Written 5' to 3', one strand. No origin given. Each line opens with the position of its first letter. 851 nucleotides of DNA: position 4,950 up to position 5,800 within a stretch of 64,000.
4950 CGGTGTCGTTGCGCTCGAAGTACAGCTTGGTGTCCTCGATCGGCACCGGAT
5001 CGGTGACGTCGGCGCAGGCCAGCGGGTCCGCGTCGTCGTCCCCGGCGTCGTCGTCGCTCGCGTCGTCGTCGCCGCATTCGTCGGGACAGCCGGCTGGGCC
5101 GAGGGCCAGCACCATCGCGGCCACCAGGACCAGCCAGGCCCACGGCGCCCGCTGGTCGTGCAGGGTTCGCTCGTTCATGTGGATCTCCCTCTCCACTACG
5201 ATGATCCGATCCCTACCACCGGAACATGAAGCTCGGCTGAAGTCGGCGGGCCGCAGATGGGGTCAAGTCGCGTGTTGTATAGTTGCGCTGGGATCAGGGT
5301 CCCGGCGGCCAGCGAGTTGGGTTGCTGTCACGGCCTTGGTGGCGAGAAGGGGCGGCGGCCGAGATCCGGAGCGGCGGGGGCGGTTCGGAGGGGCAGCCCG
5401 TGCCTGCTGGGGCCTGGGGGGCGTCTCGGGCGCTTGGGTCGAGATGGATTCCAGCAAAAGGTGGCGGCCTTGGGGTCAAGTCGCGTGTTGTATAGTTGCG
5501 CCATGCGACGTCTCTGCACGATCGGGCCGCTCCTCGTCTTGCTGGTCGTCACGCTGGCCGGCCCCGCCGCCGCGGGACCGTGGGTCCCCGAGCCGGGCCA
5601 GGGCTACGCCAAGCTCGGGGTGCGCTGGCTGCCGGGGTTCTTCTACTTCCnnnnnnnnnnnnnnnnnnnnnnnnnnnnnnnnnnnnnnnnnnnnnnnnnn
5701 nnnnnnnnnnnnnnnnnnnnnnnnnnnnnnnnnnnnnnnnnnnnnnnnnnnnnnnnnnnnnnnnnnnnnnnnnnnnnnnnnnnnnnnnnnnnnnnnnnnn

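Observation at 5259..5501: Perfectly conserved 29-30-nt AT-rich element in three copies, two of them abutting ATG start codons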

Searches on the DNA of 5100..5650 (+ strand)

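Call 34: search_dna_similar(query=window:5470-5500:+, collection=plasmids, mode=distant, max_evalue=10, max_rows=20)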
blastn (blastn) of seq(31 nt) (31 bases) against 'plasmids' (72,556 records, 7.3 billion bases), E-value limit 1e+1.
Records with a match: 1; places in all: 1; records where one place covers at least 80% of the query: 0.
Best place of each record, by identity: >=99% 1.
By first word of the organism name: Vibrio 1.
By predicted mobility (MOB-suite, as given by PLSDB): non-mobilizable 1.
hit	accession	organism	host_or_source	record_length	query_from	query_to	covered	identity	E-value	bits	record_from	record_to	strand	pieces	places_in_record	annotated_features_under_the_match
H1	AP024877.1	Vibrio halioticoli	-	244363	10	26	55%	100.0%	7e+0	32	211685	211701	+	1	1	record has no annotation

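Call 35: search_dna_similar(query=window:5470-5500:+, collection=phages, mode=distant, max_evalue=10, max_rows=20)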
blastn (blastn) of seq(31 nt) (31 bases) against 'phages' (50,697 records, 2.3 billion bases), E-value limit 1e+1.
Records with a match: 4; places in all: 4; records where one place covers at least 80% of the query: 0.
Best place of each record, by identity: 95-99% 3; 90-95% 1.
By first word of the organism name: Sulfitobacter 2; Pasteurella 1; Microvirus 1.
By host as written in the record: Sulfitobacter sp. CB2047 2; Pasteurella multocida B:2 1; unknown 1.
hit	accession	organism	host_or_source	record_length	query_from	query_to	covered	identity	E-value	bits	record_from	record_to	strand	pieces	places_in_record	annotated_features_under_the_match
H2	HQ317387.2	Sulfitobacter phage phiCB2047-B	Sulfitobacter sp. CB2047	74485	8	28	68%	95.2%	8e-1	35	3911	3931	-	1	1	hypothetical protein (x2)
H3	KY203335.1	Pasteurella phage PMP-GADVASU-IND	Pasteurella multocida B:2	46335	2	22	68%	95.2%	8e-1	35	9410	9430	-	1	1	virulence-associated protein E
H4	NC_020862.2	Sulfitobacter phage phiCB2047-B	Sulfitobacter sp. CB2047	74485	8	28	68%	95.2%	8e-1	35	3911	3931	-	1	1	endolysin | hypothetical protein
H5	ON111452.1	Microvirus AZ-2020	unknown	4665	6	26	68%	90.5%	1e+1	30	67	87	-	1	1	none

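Call 43: search_rna_families(source=window, start=5100, end=5650, threshold=evalue, max_evalue=1)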
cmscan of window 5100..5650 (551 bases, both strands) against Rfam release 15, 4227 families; matches with E-value up to 1: 0.
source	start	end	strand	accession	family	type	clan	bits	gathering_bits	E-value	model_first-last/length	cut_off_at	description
